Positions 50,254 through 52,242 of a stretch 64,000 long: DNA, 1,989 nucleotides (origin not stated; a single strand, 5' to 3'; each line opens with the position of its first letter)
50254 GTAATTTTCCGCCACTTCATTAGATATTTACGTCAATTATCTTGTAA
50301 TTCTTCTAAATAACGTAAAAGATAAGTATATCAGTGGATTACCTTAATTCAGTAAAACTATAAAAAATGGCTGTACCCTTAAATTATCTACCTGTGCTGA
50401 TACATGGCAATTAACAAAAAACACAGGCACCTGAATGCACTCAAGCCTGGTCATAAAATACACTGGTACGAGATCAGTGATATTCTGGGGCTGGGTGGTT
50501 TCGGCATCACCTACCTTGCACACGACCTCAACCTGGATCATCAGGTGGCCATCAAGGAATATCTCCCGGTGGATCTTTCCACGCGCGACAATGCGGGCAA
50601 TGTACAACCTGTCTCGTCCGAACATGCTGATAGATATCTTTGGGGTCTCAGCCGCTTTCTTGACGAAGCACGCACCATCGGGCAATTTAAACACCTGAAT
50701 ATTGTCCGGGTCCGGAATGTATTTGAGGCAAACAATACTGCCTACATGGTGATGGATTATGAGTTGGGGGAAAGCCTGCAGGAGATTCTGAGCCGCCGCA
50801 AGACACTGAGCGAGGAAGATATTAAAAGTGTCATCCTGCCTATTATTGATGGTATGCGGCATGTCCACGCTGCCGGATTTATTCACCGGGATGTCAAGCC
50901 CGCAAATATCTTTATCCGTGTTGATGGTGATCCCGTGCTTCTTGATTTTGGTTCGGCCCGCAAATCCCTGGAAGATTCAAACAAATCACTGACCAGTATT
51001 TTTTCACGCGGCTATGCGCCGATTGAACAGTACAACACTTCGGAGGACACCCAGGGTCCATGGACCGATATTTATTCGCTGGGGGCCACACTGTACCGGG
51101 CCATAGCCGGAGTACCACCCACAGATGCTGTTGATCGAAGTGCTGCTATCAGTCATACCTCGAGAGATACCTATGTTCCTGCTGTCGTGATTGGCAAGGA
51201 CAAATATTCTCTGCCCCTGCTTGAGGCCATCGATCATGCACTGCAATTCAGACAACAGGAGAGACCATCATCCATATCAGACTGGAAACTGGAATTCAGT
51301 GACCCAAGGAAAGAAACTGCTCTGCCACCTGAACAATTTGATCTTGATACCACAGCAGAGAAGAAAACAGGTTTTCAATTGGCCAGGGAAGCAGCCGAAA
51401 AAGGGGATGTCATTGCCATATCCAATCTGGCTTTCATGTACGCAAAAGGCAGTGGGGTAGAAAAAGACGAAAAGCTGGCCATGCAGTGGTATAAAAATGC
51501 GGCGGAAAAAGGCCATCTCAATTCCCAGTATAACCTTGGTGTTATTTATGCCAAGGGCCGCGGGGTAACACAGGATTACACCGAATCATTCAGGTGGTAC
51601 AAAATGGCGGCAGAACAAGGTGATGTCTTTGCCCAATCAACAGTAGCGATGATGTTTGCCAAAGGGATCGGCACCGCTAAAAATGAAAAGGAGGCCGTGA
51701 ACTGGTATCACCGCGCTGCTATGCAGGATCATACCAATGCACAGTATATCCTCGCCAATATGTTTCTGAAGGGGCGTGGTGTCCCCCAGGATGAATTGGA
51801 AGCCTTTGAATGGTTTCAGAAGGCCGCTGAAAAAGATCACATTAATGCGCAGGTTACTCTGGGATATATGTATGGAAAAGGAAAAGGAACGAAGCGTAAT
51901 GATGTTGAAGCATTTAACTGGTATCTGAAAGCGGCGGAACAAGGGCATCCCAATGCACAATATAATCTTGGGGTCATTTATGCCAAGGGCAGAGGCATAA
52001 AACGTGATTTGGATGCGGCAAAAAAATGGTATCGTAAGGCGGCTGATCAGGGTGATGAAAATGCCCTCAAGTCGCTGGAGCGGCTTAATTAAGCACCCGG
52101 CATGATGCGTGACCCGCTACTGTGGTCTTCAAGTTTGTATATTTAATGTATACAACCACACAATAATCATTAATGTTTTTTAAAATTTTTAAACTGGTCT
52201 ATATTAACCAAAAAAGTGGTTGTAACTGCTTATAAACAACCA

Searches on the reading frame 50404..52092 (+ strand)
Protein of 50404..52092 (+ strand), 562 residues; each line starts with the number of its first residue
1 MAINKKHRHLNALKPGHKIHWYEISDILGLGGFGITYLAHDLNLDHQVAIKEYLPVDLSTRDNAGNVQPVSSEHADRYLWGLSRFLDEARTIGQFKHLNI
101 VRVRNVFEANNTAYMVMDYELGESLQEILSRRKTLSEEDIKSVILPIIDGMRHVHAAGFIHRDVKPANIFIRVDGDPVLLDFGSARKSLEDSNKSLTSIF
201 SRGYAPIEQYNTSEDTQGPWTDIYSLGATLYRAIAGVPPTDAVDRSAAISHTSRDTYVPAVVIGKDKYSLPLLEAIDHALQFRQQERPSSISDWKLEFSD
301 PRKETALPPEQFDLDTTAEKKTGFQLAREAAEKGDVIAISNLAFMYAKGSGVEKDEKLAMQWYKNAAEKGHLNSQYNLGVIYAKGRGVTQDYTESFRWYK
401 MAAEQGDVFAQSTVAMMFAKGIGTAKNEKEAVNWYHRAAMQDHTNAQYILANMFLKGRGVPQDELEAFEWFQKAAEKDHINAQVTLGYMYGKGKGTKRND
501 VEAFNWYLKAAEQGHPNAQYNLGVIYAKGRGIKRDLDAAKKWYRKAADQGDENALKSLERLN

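Call 82: search_protein_families(library=pfam, proteins=[window:50404-52092:+], max_evalue=0.001)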
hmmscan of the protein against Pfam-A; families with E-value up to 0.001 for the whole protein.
window:50404-52092:+ (562 aa): 7 families
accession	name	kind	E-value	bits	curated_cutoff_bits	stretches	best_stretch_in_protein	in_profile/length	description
PF08238.18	Sel1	-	6.8e-67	220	30.7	6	516-551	1-36/36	Sel1 repeat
PF00069.31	Pkinase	-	1.7e-37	129.7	31.7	1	22-289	1-253/263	Protein kinase domain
PF07714.23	PK_Tyr_Ser-Thr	-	4.7e-19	69.1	23.1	1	83-289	46-250/258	Protein tyrosine and serine/threonine kinase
PF03109.22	ABC1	-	6.8e-10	38.9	22.9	1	91-200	120-229/244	ABC1 atypical kinase-like domain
PF23310.1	TPR_27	-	1.2e-08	35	27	0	354-386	43-75/110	Plant tetratrico peptide repeats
PF01636.29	APH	-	0.00042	20.6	23.2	0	156-186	167-198/239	Phosphotransferase enzyme family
PF14531.12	Kinase-like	-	0.00075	19.3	25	0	114-250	122-261/289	Kinase-like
